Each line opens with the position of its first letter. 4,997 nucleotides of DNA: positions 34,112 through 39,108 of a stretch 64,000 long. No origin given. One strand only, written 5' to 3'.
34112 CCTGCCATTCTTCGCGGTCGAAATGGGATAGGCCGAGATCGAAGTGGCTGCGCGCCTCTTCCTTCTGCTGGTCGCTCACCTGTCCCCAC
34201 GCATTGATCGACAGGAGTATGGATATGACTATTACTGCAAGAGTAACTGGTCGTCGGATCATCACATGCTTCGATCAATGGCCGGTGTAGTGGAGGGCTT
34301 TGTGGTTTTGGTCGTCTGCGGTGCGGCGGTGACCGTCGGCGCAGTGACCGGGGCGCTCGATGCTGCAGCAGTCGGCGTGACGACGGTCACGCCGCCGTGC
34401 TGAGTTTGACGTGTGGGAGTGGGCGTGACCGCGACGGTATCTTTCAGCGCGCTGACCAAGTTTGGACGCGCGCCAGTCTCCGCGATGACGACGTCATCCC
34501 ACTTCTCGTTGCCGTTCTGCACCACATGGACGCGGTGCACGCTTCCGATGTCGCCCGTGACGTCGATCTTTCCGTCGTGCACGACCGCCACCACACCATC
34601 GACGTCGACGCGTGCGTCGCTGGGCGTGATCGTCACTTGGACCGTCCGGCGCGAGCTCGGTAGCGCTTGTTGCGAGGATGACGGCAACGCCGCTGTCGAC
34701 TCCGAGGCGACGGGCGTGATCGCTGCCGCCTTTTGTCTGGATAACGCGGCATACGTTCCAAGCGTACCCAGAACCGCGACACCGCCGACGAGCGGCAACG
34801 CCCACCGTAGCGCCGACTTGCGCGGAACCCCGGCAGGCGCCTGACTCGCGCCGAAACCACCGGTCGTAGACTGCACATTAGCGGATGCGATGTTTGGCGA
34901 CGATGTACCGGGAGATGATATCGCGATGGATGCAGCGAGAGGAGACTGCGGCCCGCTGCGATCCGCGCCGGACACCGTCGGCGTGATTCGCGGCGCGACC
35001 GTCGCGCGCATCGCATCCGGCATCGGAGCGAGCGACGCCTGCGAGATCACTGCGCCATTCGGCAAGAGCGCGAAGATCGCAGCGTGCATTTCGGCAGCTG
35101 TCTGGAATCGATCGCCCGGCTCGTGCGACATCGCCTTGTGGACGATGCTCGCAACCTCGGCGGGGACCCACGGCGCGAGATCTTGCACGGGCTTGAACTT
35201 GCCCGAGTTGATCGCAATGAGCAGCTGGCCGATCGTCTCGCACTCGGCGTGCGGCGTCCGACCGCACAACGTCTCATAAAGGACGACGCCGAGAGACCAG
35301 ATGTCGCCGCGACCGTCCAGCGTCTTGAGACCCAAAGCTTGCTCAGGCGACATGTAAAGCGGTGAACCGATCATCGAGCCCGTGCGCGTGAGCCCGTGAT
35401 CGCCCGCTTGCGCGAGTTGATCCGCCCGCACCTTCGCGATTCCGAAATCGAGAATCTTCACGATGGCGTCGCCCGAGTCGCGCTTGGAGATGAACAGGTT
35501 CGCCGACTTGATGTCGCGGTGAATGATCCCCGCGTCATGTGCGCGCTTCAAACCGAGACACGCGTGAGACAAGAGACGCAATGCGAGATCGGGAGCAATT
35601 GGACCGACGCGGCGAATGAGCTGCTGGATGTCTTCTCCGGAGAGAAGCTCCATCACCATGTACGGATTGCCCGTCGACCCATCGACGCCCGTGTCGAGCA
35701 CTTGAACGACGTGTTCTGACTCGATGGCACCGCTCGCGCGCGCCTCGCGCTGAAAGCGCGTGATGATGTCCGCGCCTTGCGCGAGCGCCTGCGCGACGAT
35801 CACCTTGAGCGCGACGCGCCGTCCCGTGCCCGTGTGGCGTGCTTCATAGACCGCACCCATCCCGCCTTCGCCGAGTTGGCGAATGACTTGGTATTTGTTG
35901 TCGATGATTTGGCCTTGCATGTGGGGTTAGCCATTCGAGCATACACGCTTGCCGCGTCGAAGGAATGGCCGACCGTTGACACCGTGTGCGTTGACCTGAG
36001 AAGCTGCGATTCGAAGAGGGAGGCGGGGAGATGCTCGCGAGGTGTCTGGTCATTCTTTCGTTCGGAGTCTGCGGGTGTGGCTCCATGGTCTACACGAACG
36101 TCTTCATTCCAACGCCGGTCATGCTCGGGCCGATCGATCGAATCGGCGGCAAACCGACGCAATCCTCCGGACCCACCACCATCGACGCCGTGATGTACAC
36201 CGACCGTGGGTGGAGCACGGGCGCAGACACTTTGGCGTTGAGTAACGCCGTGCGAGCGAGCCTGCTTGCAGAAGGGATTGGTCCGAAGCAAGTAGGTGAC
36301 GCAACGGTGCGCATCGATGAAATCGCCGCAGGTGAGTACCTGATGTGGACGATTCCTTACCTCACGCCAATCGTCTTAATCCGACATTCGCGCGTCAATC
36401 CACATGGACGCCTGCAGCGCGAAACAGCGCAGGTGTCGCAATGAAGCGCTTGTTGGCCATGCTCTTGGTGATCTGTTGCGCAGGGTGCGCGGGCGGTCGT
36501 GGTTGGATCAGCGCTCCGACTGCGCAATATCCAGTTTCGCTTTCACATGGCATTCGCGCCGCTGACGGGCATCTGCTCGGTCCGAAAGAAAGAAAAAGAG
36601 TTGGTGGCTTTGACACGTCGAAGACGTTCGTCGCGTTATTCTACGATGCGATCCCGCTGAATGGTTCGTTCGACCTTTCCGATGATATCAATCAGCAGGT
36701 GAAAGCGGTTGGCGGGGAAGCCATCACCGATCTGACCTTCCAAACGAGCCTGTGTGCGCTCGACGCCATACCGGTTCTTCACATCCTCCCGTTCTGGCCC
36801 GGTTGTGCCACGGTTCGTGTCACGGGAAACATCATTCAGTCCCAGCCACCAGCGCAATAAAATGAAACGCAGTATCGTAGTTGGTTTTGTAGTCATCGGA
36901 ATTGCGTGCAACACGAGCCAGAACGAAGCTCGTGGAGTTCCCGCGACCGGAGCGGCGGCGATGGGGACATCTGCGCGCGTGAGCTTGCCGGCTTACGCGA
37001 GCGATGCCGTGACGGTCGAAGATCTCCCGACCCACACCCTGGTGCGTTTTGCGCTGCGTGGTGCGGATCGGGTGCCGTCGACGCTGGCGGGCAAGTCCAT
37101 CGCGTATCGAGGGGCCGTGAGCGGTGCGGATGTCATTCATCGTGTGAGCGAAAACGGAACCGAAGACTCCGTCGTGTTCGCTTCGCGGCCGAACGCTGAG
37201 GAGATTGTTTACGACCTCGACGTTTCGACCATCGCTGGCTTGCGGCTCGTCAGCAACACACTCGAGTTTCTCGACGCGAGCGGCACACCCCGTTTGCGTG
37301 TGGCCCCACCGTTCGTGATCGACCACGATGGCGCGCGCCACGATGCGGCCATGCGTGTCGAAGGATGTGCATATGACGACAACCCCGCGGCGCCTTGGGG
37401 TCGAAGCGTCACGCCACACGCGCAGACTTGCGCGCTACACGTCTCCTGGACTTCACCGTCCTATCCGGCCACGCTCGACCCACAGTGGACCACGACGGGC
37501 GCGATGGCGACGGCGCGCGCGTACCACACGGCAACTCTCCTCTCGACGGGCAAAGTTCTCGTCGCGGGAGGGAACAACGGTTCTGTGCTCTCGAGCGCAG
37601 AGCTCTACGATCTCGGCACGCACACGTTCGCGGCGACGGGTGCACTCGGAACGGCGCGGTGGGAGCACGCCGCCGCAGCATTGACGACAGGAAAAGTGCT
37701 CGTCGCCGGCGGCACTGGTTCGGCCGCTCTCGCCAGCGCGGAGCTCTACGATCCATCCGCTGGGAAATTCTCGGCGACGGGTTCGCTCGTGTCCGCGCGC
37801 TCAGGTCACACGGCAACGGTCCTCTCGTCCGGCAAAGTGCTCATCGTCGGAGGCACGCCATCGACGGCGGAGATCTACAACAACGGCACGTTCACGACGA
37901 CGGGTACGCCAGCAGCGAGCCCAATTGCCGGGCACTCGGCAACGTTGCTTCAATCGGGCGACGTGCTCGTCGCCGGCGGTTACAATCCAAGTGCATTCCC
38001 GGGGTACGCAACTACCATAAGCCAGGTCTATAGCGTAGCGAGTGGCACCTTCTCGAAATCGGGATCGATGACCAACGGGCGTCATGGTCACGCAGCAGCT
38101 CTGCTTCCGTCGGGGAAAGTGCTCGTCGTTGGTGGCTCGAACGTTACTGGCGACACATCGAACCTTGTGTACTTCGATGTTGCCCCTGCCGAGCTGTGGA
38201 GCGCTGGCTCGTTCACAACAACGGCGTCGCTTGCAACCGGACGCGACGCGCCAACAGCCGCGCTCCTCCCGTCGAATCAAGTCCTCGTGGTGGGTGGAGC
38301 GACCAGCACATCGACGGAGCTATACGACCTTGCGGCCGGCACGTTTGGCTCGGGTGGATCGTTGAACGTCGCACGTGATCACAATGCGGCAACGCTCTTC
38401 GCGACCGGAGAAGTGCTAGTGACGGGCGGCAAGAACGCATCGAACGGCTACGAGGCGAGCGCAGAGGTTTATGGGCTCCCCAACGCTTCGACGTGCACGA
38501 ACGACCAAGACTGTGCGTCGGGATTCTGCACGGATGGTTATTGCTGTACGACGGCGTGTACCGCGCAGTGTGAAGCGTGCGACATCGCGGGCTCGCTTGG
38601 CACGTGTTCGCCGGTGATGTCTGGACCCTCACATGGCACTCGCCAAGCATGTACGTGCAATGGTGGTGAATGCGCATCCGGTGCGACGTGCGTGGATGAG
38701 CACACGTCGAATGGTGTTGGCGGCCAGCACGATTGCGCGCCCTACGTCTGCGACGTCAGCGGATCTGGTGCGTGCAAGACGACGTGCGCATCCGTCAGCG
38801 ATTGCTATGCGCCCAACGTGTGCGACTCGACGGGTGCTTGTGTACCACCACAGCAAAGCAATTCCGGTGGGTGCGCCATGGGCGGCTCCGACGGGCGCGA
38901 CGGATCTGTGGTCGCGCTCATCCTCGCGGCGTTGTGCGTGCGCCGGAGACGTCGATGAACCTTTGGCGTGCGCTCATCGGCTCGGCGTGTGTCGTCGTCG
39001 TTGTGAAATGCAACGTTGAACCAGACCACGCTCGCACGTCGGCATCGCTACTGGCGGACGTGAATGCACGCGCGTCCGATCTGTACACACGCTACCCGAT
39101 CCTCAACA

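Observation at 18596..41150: Tandem array of seven paralogous secreted beta-propeller / Cys-rich / MYXO-CTERM proteins wired to Ser/Thr kinases and an outer-membrane PEGA barrel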

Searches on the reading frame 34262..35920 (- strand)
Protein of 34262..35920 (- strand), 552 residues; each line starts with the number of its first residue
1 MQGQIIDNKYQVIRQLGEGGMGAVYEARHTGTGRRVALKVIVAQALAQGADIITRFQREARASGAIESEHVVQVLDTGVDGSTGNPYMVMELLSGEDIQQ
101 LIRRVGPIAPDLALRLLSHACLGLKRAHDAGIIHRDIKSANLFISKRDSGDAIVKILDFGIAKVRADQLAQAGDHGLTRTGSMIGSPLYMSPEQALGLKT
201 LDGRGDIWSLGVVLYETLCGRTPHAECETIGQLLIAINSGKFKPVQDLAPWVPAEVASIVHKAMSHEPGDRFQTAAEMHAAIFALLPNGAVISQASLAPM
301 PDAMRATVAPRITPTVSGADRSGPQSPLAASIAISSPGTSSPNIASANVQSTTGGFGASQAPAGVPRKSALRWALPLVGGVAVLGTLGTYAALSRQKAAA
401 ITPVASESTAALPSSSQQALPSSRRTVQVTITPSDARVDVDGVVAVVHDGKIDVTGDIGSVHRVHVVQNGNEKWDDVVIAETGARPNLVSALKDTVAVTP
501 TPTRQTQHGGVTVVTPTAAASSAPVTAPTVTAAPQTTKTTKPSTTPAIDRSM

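Call 9: search_protein_families(library=pfam, proteins=[window:34262-35920:-], max_evalue=0.01)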
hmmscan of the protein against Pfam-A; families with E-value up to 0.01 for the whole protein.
window:34262-35920:- (552 aa): 4 families
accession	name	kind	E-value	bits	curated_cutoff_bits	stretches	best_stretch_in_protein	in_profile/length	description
PF00069.31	Pkinase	-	1.9e-41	142.7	31.7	1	10-274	1-254/263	Protein kinase domain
PF07714.23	PK_Tyr_Ser-Thr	-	7.9e-26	91.3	23.1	1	12-273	3-250/258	Protein tyrosine and serine/threonine kinase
PF03109.22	ABC1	-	4e-05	23.3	22.9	1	83-163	140-215/244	ABC1 atypical kinase-like domain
PF01636.29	APH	-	0.0002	21.6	23.2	0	124-163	160-198/239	Phosphotransferase enzyme family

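Call 84: search_protein_families(library=ncbifam, proteins=[window:34262-35920:-], max_evalue=0.01)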
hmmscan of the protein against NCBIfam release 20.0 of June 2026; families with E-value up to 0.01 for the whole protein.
window:34262-35920:- (552 aa): 16 families
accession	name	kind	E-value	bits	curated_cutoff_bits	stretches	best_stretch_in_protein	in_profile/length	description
NF033483.0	PknB_PASTA_kin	equivalog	1.5e-77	261.9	450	1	3-406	2-372/563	Stk1 family PASTA domain-containing Ser/Thr kinase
NF052427.1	StpK7MSMEG_1200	equivalog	5.1e-47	160.7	900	1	9-283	8-266/601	serine/threonine protein kinase StpK7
NF047741.1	antiphage_MADS6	equivalog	1.8e-36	125.9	460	2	113-287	301-462/612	methylation-associated defense system protein kinase MAD6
TIGR03903.1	TOMM_kin_cyc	equivalog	8.7e-32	110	705.75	1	32-278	2-240/1267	TOMM system kinase/cyclase fusion protein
NF009651.0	PRK13184.1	equivalog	1.9e-30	105.6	839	1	8-282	2-287/932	serine/threonine-protein kinase PknD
NF053615.1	SerThrKinAfsKStmc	equivalog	1.9e-24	86.4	1300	1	10-353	15-335/809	protein serine/threonine kinase AfsK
NF033442.0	BREX_PglW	equivalog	3.1e-20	71.6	990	2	2-173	506-670/1391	BREX system serine/threonine kinase PglW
NF038150.1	lanthi_synth_IV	equivalog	4.1e-15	55.2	650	1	5-307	186-479/851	class IV lanthionine synthetase LanL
NF038151.1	lanthi_synth_III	equivalog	6.4e-11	41.4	575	1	7-170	219-391/833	class III lanthionine synthetase LanKC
NF058632.1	SerThrKinPrkT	equivalog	8.7e-11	41.4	280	1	2-148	15-154/322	serine/threonine protein kinase PrkT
NF043056.1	T4SS_LegK1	equivalog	1e-06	27.7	550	1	117-214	193-280/516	Dot/Icm T4SS effector kinase LegK1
TIGR03724.2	arch_bud32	equivalog_domain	1.6e-05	24.5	125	1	57-174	41-143/193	KEOPS complex kinase/ATPase Bud32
NF011463.0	PRK14879.1-4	equivalog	2.6e-05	23.8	188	1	54-174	63-172/237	Kae1-associated kinase Bud32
NF011464.0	PRK14879.1-7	equivalog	0.00029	20.7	246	1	84-177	79-164/221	Kae1-associated kinase Bud32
NF011460.0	PRK14879.1-1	equivalog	0.00049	19.3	199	1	87-173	87-168/232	Kae1-associated kinase Bud32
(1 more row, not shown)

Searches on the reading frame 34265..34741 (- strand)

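Call 88: search_protein_families(library=pfam, proteins=[window:34265-34741:-], max_evalue=10)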
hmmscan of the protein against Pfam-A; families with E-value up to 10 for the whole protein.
seq(159 aa): 1 family
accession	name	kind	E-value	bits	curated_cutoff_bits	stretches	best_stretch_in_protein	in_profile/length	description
PF21139.3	BT_MCC_alpha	-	2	9.3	31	1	28-81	47-103/118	Methylcrotonyl-CoA carboxylase, alpha-subunit, BT domain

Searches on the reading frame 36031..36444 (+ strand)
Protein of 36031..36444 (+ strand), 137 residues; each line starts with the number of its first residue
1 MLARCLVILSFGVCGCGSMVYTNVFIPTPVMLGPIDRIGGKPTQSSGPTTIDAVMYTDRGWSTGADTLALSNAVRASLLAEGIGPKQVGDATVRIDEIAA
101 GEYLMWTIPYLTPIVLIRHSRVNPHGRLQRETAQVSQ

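Call 46: search_protein_families(library=pfam, proteins=[window:36031-36444:+], max_evalue=0.001)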
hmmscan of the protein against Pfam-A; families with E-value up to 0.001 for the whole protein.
window:36031-36444:+ (137 aa): 0 families

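Call 84: search_protein_families(library=ncbifam, proteins=[window:36031-36444:+], max_evalue=0.01)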
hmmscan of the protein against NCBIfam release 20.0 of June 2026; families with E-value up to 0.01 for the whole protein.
window:36031-36444:+ (137 aa): 0 families

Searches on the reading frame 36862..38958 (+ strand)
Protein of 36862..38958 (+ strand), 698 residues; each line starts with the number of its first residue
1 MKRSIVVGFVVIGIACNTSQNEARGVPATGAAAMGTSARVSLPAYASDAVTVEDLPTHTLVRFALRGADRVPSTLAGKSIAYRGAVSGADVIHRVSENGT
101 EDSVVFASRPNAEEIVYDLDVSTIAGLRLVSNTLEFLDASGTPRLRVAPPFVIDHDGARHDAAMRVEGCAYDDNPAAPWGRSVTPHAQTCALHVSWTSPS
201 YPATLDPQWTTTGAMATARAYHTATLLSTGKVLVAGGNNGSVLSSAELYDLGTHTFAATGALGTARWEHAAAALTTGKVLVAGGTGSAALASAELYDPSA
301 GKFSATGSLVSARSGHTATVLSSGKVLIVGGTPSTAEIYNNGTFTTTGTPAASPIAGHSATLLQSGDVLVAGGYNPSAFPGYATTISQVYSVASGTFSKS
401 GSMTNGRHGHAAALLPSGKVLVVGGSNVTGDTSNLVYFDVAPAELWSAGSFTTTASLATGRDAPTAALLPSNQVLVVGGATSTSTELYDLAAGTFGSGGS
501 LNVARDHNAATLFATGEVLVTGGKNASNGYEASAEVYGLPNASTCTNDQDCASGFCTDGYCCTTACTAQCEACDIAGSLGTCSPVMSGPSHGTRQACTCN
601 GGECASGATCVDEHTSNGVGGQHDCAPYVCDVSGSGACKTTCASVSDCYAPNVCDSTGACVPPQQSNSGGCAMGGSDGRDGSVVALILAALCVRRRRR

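Call 5: search_protein_families(library=pfam, proteins=[window:36862-38958:+], max_evalue=0.01)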
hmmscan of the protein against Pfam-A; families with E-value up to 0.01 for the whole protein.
window:36862-38958:+ (698 aa): 9 families
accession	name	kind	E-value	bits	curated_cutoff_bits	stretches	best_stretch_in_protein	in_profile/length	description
PF13418.12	Kelch_4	-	1.2e-24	86.4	21.6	2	218-253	1-38/49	Galactose oxidase, central domain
PF24681.1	Kelch_KLHDC2_KLHL20_DRC7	-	3.2e-19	69.6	50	2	208-331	93-221/221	KLHDC2/KLHL20/DRC7 Kelch-repeats domain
PF13415.12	Kelch_3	-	6e-16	58.6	22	1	279-320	4-47/48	Galactose oxidase, central domain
PF13964.12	Kelch_6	-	1.4e-15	57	25.3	0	356-407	3-50/50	Kelch motif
PF01344.31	Kelch_1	-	1.2e-14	53.9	20.1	1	224-256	6-39/46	Kelch motif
PF24981.1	Beta-prop_ATRN-LZTR1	-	2.5e-14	53.7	50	1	352-486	89-226/289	Attractin/LZTR1 beta-propeller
PF07646.21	Kelch_2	-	3.8e-10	39.7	21.3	0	221-257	3-42/48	Kelch motif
PF07250.17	Glyoxal_oxid_N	-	9e-09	35.4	37.5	0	454-489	110-145/243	Glyoxal oxidase N-terminus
PF24996.1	NANM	-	5e-05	22.8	45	0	387-434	290-336/350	N-acetylneuraminate epimerase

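Call 6: search_protein_families(library=ncbifam, proteins=[window:36862-38958:+], max_evalue=1)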
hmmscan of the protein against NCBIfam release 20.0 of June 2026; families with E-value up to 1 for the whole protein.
window:36862-38958:+ (698 aa): 7 families
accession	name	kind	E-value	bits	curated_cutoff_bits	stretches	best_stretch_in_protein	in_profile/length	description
NF052501.1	RdCuOxGlxASco2837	equivalog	3.9e-11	41.9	800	3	361-434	452-527/645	radical copper oxidase GlxA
TIGR02608.1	delta_60_rpt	domain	4.8e-07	29.5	76.5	1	409-432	3-26/55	delta-60 repeat domain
NF010730.0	PRK14131.1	subfamily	5e-07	28.8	416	2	351-386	133-168/384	N-acetylneuraminate epimerase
TIGR03547.1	muta_rot_YjhT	subfamily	8.3e-07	28.5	256.35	1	350-388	103-141/346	YjhT family mutarotase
TIGR03901.2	MYXO-CTERM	domain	0.016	15.6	20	1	668-698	2-34/34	MYXO-CTERM sorting domain-containing protein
NF033191.4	JDVT-CTERM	domain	0.021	14.7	27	1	666-698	1-33/35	JDVT-CTERM domain-containing protein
NF001593.0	PRK00394.1-2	subfamily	0.028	13.9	181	0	507-528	54-168/184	TATA-box-binding protein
